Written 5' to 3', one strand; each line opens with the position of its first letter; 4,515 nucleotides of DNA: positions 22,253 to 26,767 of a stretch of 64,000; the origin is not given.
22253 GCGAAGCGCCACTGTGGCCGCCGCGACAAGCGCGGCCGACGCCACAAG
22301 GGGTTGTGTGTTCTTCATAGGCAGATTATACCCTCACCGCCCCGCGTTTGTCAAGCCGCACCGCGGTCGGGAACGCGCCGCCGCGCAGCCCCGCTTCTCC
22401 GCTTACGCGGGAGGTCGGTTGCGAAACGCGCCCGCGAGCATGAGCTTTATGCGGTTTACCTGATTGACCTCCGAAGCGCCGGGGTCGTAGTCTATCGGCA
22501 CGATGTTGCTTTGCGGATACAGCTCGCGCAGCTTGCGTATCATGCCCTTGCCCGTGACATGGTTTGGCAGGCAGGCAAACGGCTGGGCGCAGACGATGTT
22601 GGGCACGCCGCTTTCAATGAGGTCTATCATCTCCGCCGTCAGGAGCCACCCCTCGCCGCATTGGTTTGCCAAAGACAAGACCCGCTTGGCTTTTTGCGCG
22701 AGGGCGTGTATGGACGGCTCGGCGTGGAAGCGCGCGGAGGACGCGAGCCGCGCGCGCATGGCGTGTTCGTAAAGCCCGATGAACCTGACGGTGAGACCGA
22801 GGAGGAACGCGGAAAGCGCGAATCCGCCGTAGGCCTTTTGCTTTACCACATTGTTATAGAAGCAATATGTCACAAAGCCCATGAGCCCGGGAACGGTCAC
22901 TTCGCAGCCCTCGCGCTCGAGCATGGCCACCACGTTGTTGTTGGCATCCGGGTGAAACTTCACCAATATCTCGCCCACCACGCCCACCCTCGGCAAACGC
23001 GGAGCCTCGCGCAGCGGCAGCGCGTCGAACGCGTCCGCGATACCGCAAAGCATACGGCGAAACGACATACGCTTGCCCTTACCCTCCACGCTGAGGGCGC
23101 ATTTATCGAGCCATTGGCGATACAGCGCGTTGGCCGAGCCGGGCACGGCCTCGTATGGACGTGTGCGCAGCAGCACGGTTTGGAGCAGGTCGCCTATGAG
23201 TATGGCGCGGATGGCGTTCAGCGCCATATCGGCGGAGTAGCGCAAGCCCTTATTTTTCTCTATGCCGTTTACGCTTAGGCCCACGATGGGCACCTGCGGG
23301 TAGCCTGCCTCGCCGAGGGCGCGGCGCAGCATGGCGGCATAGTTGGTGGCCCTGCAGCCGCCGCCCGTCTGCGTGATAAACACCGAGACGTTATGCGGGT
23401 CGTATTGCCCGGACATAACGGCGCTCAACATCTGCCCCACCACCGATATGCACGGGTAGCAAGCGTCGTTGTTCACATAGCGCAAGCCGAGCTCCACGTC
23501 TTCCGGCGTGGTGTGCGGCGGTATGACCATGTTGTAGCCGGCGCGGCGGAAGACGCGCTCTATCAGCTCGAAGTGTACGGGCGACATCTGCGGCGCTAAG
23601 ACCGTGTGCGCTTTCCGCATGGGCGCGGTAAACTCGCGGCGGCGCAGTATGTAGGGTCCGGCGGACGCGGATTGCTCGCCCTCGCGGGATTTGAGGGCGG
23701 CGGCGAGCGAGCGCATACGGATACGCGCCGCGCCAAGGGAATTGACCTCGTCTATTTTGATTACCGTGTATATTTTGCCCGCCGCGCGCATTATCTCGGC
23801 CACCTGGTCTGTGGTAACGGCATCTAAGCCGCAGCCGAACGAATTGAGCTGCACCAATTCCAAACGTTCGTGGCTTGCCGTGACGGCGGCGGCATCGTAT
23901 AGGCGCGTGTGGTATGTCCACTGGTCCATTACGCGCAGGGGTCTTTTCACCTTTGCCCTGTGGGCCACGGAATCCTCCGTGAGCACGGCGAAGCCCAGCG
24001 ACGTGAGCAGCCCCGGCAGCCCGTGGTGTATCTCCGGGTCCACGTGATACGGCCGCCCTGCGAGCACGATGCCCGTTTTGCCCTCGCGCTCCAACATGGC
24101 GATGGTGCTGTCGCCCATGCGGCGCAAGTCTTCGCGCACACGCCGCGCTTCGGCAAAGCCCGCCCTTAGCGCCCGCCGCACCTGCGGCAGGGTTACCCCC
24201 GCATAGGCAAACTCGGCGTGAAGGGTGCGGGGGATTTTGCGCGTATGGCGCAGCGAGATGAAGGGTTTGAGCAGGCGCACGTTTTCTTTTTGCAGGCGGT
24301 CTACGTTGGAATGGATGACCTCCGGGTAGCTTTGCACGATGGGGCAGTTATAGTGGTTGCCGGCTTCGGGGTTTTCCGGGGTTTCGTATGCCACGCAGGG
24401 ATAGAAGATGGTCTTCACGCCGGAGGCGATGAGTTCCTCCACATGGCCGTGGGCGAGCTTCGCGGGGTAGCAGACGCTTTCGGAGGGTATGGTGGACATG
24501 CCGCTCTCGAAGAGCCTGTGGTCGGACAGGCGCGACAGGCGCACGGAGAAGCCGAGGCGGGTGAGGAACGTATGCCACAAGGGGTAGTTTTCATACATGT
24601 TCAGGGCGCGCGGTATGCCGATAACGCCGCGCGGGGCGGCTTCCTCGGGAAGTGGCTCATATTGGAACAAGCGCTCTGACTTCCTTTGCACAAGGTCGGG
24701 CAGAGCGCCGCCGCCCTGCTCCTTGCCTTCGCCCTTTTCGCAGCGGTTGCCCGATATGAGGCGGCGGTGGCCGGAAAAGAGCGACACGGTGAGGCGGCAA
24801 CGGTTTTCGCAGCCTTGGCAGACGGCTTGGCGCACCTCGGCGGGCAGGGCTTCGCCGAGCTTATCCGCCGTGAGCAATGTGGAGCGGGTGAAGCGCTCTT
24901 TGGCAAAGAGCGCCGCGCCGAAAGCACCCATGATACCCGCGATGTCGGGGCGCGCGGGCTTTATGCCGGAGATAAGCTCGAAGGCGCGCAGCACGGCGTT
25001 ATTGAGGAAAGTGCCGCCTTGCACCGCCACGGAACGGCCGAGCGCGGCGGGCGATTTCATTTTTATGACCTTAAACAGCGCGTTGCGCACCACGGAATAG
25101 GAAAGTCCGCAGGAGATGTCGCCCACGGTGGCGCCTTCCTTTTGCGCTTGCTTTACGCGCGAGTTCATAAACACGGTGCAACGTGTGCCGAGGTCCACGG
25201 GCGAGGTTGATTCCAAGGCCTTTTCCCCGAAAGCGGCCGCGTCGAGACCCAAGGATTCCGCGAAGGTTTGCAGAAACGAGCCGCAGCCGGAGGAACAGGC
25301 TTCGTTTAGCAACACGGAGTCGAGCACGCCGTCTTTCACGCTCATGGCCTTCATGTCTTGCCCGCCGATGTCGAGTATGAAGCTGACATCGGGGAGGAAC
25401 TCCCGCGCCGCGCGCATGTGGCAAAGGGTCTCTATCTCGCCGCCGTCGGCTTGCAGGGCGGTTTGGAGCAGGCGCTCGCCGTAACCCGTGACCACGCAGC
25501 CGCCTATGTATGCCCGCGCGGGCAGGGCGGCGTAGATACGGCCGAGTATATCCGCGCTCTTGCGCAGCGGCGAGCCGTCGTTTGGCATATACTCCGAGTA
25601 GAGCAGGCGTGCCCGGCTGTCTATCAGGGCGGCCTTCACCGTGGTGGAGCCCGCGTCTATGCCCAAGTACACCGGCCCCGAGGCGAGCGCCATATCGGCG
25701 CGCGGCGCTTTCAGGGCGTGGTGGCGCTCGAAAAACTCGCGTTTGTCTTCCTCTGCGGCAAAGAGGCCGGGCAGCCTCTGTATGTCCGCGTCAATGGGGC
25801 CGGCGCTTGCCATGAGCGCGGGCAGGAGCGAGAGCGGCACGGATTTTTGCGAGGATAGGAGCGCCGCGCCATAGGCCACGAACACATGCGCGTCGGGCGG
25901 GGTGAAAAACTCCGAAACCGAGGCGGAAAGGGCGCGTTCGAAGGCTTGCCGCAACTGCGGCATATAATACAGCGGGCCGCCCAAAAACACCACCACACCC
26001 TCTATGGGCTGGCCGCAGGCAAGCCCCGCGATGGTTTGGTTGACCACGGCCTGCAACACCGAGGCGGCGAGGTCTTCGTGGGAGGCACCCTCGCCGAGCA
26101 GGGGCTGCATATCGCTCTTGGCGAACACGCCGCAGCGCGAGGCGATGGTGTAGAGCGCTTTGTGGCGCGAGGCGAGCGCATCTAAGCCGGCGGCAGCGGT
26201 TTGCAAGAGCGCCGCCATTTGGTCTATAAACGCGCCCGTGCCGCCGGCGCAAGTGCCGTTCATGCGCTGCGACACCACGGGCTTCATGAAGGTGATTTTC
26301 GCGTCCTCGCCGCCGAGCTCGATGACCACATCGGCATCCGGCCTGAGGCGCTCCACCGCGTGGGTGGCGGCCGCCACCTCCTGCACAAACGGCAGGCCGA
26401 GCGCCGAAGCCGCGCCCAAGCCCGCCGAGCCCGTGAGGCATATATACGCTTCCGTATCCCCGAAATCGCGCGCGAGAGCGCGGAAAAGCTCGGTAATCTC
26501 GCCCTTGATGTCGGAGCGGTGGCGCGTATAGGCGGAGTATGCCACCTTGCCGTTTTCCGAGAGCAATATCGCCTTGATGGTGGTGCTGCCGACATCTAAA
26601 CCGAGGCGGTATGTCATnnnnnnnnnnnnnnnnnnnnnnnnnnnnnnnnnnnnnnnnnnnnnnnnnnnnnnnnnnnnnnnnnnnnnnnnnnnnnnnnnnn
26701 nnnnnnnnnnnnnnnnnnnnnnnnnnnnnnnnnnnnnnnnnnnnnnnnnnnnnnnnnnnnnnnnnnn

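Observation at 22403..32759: Rnf complex apparently co-transcribed with a membrane GHL/DUF4015-like protein and a 1404-aa double HgdC-type activase fusion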

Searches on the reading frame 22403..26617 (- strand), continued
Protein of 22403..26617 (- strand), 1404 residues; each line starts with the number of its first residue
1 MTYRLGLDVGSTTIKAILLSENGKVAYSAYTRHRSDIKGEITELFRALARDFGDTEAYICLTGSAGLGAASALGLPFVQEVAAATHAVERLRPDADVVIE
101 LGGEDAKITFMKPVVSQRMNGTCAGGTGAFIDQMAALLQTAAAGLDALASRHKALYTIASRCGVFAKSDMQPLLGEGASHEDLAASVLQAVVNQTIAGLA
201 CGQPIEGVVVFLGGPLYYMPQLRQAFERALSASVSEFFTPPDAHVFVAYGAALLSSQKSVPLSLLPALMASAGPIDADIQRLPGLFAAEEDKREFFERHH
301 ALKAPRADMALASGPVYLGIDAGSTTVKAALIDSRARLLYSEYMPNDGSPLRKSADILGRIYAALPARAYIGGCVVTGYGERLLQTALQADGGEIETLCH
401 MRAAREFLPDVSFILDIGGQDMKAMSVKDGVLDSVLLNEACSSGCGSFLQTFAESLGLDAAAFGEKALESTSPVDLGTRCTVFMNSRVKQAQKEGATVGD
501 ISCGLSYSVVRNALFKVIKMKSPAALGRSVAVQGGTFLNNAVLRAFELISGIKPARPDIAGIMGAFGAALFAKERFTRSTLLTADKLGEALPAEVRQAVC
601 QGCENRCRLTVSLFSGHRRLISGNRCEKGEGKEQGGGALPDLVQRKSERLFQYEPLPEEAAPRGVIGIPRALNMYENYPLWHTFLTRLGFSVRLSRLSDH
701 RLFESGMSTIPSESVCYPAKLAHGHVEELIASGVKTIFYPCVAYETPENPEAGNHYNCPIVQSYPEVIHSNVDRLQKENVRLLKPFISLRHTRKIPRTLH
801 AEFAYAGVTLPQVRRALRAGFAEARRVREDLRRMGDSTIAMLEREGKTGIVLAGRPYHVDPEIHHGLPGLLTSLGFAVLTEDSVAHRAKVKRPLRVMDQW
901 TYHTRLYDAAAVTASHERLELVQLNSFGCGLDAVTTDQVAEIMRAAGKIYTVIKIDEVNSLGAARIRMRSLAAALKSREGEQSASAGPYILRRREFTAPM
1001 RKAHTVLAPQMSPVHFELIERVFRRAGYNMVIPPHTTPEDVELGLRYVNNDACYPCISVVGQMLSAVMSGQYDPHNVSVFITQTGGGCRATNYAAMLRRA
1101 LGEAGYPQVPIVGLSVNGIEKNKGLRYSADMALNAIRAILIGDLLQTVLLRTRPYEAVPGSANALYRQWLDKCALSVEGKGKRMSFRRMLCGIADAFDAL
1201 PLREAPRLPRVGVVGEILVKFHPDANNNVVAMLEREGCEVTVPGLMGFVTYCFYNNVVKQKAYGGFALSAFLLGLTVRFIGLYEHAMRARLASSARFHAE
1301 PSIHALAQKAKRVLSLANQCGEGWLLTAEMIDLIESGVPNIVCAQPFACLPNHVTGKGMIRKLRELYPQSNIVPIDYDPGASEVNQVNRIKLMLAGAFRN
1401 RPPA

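Call 91: search_dna_similar(query=window:22403-26617:-, collection=plasmids, mode=protein, max_rows=15, max_evalue=1e-20)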
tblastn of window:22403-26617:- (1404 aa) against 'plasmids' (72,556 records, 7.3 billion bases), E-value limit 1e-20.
Records with a match: 11; places in all: 12; records where one place covers at least 80% of the query: 8.
Best place of each record, by identity: <60% 11.
By first word of the organism name: Listeria 2; Fusobacterium 2; Acetoanaerobium 1; Collinsella 1; Subdoligranulum 1; Haliovirga 1; Brevibacillus 1; Paraclostridium 1; Monoglobus 1.
By predicted mobility (MOB-suite, as given by PLSDB): non-mobilizable 11.
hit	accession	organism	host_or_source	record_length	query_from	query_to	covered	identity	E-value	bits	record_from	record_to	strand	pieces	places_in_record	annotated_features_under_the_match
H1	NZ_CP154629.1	Acetoanaerobium noterae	cell culture,Sludge of a digestion ...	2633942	4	1400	100%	51.7%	0e+0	1477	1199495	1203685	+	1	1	none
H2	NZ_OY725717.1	Collinsella aerofaciens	-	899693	5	1400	99%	50.1%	0e+0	1397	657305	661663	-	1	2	2-hydroxyacyl-CoA dehydratase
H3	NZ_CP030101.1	Listeria monocytogenes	Environment,water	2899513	6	1397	99%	50.0%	0e+0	1395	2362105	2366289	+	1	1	none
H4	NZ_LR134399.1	Listeria monocytogenes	Homo sapiens,Vein blood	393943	6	1395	99%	50.0%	0e+0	1395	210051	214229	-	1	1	2-hydroxyacyl-CoA dehydratase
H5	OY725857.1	Subdoligranulum variabile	-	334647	2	1397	99%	46.9%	0e+0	1202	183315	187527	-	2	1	none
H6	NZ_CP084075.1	Fusobacterium vincentii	-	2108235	1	1397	98%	43.1%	0e+0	1142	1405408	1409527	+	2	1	none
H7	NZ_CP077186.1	Fusobacterium animalis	Homo sapiens,resected colorectal tumor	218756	1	1397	98%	42.7%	0e+0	1139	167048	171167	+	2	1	acyl-CoA dehydratase activase | 2-hydroxyacyl-CoA dehydratase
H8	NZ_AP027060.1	Haliovirga abyssi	-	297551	2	1397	99%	34.1%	0e+0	792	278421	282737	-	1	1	acyl-CoA dehydratase activase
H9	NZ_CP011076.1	Brevibacillus laterosporus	Oryza sativa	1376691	2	979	70%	26.5%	4e-95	348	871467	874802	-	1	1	none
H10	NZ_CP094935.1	Paraclostridium bifermentans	Homo sapiens,feces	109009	119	1145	73%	23.5%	3e-72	275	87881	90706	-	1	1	acyl-CoA dehydratase activase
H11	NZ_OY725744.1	Monoglobus pectinilyticus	-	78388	317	626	22%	32.1%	3e-31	142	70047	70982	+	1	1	acyl-CoA dehydratase activase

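Call 92: get_annotated_region(hit=H4, flank=4000)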
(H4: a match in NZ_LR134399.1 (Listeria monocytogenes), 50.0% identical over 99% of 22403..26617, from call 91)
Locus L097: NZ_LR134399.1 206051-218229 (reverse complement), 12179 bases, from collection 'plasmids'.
description: Listeria monocytogenes strain NCTC7974 plasmid 2, complete sequence
organism: Listeria monocytogenes (NCBI taxid 1639)
taxonomy: Bacteria; Bacillota; Bacilli; Bacillales; Listeriaceae; Listeria; Listeria monocytogenes
host: -; source: Homo sapiens,Vein blood; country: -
typing (MOB-suite, as given by PLSDB): non-mobilizable
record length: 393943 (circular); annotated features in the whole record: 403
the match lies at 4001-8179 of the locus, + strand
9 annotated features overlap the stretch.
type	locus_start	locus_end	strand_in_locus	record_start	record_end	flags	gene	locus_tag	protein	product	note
CDS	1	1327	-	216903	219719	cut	-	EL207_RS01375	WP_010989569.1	sigma-54-dependent transcriptional regulator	-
CDS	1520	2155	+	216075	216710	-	-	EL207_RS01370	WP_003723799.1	FMN-dependent NADH-azoreductase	-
CDS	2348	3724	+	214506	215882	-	-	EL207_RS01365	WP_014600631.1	amino acid permease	GO:0006865 - amino acid transport [Evidence IEA]; GO:0055085 - transmembrane transport [Evidence IEA]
CDS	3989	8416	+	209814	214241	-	-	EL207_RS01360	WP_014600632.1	2-hydroxyacyl-CoA dehydratase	-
CDS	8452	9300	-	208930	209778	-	-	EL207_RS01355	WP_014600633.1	PhzF family phenazine biosynthesis protein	GO:0009058 - biosynthetic process [Evidence IEA]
CDS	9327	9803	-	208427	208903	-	ybaK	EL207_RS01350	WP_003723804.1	Cys-tRNA(Pro) deacylase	GO:0043039 - tRNA aminoacylation [Evidence IEA]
CDS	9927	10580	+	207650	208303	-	-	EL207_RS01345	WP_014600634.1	DUF5105 domain-containing protein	-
CDS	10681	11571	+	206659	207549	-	-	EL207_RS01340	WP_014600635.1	carbon-nitrogen hydrolase family protein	-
CDS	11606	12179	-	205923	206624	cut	-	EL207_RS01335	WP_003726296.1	DUF554 domain-containing protein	-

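Call 95: get_annotated_region(hit=H7, flank=3000)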
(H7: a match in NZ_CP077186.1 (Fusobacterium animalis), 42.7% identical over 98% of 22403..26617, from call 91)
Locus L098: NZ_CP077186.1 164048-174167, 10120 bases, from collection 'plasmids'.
description: Fusobacterium animalis strain SB029 plasmid pSB029A, complete sequence
organism: Fusobacterium animalis (NCBI taxid 76859)
taxonomy: Bacteria; Fusobacteriota; Fusobacteriia; Fusobacteriales; Fusobacteriaceae; Fusobacterium; Fusobacterium animalis
host: -; source: Homo sapiens,resected colorectal tumor; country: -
typing (MOB-suite, as given by PLSDB): non-mobilizable
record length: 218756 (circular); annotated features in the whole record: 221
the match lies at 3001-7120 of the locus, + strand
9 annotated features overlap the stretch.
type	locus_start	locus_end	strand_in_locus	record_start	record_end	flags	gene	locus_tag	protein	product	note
CDS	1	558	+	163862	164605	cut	phnC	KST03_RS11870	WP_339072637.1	phosphonate ABC transporter ATP-binding protein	GO:0015716 - organic phosphonate transport [Evidence IEA]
CDS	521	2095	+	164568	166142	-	-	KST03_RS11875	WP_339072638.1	ABC transporter permease subunit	GO:0055085 - transmembrane transport [Evidence IEA]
CDS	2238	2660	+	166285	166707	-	-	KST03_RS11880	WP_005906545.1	pyridoxamine 5'-phosphate oxidase family protein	-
CDS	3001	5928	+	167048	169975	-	-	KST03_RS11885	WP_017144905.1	acyl-CoA dehydratase activase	-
CDS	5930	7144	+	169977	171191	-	-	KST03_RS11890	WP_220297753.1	2-hydroxyacyl-CoA dehydratase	-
CDS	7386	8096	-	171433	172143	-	-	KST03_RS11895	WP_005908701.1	hypothetical protein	-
CDS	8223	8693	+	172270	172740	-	-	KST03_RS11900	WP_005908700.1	toxin-antitoxin system YwqK family antitoxin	-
CDS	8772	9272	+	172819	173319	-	-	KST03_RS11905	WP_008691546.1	hypothetical protein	-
CDS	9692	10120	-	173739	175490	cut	-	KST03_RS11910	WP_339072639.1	ABC transporter ATP-binding protein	-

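Call 97: get_annotated_region(hit=H5, flank=12000)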
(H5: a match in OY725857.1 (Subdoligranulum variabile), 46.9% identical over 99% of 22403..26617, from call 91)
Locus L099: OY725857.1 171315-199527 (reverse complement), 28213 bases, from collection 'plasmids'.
description: Subdoligranulum variabile strain Subdoligranulum variabile TSDC17.2-1.1 genome assembly, plasmid: 23
organism: Subdoligranulum variabile (NCBI taxid 214851)
taxonomy: Bacteria; Bacillota; Clostridia; Eubacteriales; Oscillospiraceae; Subdoligranulum; Subdoligranulum variabile
host: -; source: -; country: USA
typing (MOB-suite, as given by PLSDB): non-mobilizable
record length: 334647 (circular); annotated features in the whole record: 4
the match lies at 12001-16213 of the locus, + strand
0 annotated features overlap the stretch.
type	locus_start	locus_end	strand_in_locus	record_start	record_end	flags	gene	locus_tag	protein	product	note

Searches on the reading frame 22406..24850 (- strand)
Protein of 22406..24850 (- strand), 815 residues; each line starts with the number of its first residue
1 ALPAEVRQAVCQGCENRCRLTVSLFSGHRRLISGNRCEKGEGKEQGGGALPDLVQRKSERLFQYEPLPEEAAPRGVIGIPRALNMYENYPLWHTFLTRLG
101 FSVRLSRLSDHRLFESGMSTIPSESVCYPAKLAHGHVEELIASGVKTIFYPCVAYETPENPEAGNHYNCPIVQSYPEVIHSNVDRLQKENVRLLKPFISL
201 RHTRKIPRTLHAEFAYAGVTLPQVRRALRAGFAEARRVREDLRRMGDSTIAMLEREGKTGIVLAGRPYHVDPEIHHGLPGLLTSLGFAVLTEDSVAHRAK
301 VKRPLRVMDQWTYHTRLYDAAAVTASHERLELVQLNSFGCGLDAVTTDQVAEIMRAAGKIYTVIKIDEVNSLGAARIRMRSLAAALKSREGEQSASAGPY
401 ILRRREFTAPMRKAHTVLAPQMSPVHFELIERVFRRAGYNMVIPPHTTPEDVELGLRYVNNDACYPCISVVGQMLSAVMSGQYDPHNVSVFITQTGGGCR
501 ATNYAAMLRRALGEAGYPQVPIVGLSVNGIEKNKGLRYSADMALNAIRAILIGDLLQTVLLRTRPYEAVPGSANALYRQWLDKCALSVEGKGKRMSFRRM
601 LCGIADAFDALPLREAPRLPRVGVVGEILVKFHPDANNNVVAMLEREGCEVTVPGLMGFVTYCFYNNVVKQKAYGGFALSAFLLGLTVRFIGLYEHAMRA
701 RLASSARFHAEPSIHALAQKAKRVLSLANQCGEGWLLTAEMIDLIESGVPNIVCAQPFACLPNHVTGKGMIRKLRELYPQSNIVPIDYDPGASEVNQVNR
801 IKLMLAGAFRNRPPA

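Call 57: predict_structure(alignment_id=A4)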
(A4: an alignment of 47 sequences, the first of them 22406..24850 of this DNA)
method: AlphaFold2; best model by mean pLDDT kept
length: 815 residues; sequences in the alignment: 47
mean_pLDDT: 86.4   pTM: 0.85
mean pLDDT of the five models: 86.4, 85.4, 83.4, 82.7, 82.1
residues with pLDDT >= 90: 438; 70-90: 284; 50-70: 75; < 50: 18
segments of 3 or more residues with pLDDT < 50: 38-47, 761-763
pLDDT, mean of each block of 10 residues (from residue 1): 69 58 78 56 51 92 93 97 90 98 93 85 68 92 97 83 70 81 90 94 91 97 98 95 96 94 91 82 91 93 85 89 93 84 85 91 73 75 86 68 90 95 92 94 92 88 80 94 94 74 85 93 81 89 93 96 95 97 92 88 96 91 88 86 93 93 89 84 91 93 89 93 87 83 93 76 62 89 80 77 89 56
secondary structure, 60 per line:
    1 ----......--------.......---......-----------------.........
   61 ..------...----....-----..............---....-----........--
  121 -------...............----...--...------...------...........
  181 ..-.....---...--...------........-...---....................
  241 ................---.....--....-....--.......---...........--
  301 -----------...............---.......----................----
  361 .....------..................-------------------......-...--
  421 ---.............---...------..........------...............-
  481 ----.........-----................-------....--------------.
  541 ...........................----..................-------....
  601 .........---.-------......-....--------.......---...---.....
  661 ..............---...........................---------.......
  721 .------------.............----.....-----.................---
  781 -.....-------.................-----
elements in order (helices of 4 or more, strands of 3 or more residues): E5-10 E19-25 E29-34 H53-62 E76-79 H85-98 E102-105 H111-118 H128-142 E147-149 E152-154 H170-182 H184-188 E192-194 E197-199 H206-213 H221-256 E260-264 H267-270 H272-275 H278-284 E288-291 H292-298 H312-326 E330-336 H341-356 E361-365 H372-389 H409-414 E416-418 H424-436 E440-442 H449-458 H465-479 E488-493 H499-514 E522-525 H540-566 H572-589 H597-609 E621-626 H628-631 H640-646 E650-652 H656-674 H678-704 H714-721 H734-746 E751-755 H761-777 E782-786 H794-810

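Call 59: fold_search(model_id=the predicted structure, library=pdb)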
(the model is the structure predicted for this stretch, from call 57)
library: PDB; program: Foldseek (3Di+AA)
matches with E <= 10: 645; with E <= 0.001: 3
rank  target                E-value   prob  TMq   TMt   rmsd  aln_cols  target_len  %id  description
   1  8s02_B                1.2e-04  1.00  0.26  0.48   9.2       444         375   13  BzdNO-benzoyl-CoA complex (released 2025-03-05)
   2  3o3m_B                3.3e-04  1.00  0.27  0.51   9.0       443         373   11  (R)-2-Hydroxyisocaproyl-CoA Dehydratase (released 2011-03-16)
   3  6eno                  7.2e-04  1.00  0.26  0.44   9.1       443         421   12  Double cubane cluster oxidoreductase (released 2018-03-14)
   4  3o3n_B                1.8e-03  1.00  0.26  0.49  16.3       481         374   11  (R)-2-hydroxyisocaproyl-CoA dehydratase in complex with its substrate (R)-2-hydroxyisocaproyl-CoA (released 2011-03-16)
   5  7yzm_A                2.1e-03  1.00  0.26  0.45   9.1       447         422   12  MgADPNP-bound DCCP:DCCP-R complex (released 2022-12-28)
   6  8s02_A                2.6e-03  1.00  0.26  0.41  10.4       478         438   11  BzdNO-benzoyl-CoA complex (released 2025-03-05)
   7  8s2r_C                3.8e-03  0.99  0.24  0.40  10.9       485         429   10  BzdNO in partially coenzyme A - free state (released 2025-03-05)
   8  8tba_B                3.2e-02  0.25  0.09  0.22  19.2       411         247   10  Crystal structure of Helicobacter pylori glutamate racemase bound to D-glutamate and a crystallographic artifact (released 2024-07-03)
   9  8eb3_A                4.9e-02  0.25  0.10  0.23  19.6       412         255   10  Crystal structure of glutamate racemase from Helicobacter pylori in complex with a fragment (released 2023-09-13)
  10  9mpy_B                5.4e-02  0.51  0.12  0.23  16.4       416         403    9  Structure of Saro_1862, a UPF0261 domain protein from Novosphingobium aromaticivorans with bound acetovanillone (released 2025-09-24)
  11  8udi_B                6.3e-02  0.21  0.09  0.22  19.1       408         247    8  Crystal structure of Helicobacter pylori glutamate racemase bound to D-glutamate and a crystallographic artifact (released 2024-10-09)
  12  7adr_B                6.9e-02  0.18  0.12  0.19  23.9       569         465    9  CO bound as bridging ligand at the active site of vanadium nitrogenase VFe protein (released 2020-09-30)
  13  3nm1_E                6.9e-02  0.12  0.08  0.12  20.6       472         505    9  The Crystal Structure of Candida glabrata THI6, a Bifunctional Enzyme involved in Thiamin Biosyhthesis of Eukaryotes (released 2010-11-10)
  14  3ooj_F                7.7e-02  0.23  0.13  0.16  22.6       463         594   10  C1A mutant of E. coli GlmS in complex with glucose-6P and glutamate (released 2011-10-19)
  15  2j6h_A                8.4e-02  0.23  0.13  0.16  21.9       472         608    9  E. coli glucosamine-6-P synthase in complex with glucose-6P and 5-oxo- L-norleucine (released 2006-10-02)
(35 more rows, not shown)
